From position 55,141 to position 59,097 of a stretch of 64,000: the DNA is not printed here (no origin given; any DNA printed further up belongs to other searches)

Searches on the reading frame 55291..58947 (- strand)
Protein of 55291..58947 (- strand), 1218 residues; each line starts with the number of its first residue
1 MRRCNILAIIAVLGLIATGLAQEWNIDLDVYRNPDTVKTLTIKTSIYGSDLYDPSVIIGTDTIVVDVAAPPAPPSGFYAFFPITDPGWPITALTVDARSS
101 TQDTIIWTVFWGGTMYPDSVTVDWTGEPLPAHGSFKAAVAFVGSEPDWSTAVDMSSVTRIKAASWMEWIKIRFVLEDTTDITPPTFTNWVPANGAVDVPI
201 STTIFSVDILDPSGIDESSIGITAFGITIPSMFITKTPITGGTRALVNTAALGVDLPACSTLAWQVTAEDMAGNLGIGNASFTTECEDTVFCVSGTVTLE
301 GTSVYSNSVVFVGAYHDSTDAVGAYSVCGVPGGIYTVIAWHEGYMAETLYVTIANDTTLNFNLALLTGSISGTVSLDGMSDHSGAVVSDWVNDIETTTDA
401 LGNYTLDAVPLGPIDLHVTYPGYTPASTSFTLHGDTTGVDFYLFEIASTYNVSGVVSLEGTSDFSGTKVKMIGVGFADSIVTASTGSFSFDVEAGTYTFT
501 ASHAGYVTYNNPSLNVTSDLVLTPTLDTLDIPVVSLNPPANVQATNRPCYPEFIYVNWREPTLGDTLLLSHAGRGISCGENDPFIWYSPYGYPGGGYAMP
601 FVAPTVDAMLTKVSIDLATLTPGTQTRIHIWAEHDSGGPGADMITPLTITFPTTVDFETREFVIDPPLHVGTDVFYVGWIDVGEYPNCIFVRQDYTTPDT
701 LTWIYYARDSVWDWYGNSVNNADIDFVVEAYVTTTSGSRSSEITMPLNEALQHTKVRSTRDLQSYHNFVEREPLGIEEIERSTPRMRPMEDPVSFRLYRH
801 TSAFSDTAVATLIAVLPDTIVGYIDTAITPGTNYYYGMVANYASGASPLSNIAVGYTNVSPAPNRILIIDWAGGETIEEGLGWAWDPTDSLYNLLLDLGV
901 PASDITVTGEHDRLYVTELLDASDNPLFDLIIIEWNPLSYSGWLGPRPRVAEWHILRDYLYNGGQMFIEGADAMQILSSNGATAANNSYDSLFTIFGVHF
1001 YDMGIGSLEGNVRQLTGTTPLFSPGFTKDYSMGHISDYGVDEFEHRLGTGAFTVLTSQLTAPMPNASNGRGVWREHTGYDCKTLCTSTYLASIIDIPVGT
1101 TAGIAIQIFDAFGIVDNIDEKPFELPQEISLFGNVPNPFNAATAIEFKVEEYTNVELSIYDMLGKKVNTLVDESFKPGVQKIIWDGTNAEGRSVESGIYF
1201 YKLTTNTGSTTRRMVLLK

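Call 3: search_protein_families(library=pfam, proteins=[window:55291-58947:-], max_evalue=0.01)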
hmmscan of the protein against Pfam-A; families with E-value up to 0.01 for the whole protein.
window:55291-58947:- (1218 aa): 6 families
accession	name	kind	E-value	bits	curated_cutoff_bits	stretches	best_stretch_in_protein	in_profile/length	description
PF13620.12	CarboxypepD_reg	-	3.6e-23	82.2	32.3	3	382-443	14-81/82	Carboxypeptidase regulatory-like domain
PF13715.12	CarbopepD_reg_2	-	3.2e-16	59.6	32.2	2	370-440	1-73/88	CarboxypepD_reg-like domain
PF18962.6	Por_Secre_tail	-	7.7e-08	33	27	1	1136-1215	3-74/75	Secretion system C-terminal sorting domain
PF13860.13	FlgD_ig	-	1.4e-07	31.8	27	1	1151-1208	21-78/79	FlgD Ig-like domain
PF13585.12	CHU_C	-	1.7e-06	28.5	27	1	1144-1210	19-77/86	CHU_C Type IX secretion signal domain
PF08308.17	PEGA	-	0.00061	20.1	20.8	0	327-365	29-67/71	PEGA domain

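Call 4: search_protein_families(library=ncbifam, proteins=[window:55291-58947:-], max_evalue=0.01)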
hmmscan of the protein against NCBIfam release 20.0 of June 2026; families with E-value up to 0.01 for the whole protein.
window:55291-58947:- (1218 aa): 11 families
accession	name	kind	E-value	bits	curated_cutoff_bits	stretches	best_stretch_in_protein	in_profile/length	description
NF052345.1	S_layer_anammox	exception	2.9e-11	41.5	1400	2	367-546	1312-1499/1596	Kustd1514 family S-layer glycoprotein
TIGR04183.1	Por_Secre_tail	domain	5.1e-10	39.2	23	1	1136-1215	3-70/72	T9SS type A sorting domain-containing protein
NF033707.1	T9SS_sortase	equivalog_domain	6.5e-10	37.3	420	1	1129-1207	996-1079/1095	type IX secretion system sortase PorU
NF005176.1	PRK06655.1-1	equivalog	5.9e-07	29.6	230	1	1146-1212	91-156/197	flagellar hook assembly protein FlgD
NF052323.1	T9SSA_dep_M6i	equivalog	1.9e-05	22.8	600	1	1134-1213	960-1035/1043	T9SS-dependent M6-like inactivated metalloprotease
NF038113.1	T9SSA_dep_M36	equivalog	0.00011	20.5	885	1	1132-1215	793-867/869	T9SS-dependent M36 family metallopeptidase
NF009276.0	PRK12633.1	equivalog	0.00043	20.1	383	1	1129-1206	103-182/234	flagellar basal body rod modification protein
NF009452.0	PRK12812.1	equivalog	0.0011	18.3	258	1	1147-1206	145-207/289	flagellar basal body rod modification protein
TIGR04131.1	Bac_Flav_CTERM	domain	0.0051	16.9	35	0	1149-1217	23-83/85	T9SS type B sorting domain-containing protein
NF053608.1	Lsa66_OmpA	equivalog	0.0058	15.1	700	1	1180-1206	203-229/581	fibronectin-binding adhesin Lsa66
NF009277.0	PRK12634.1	equivalog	0.0099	16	333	0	1155-1204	124-173/221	flagellar basal body rod modification protein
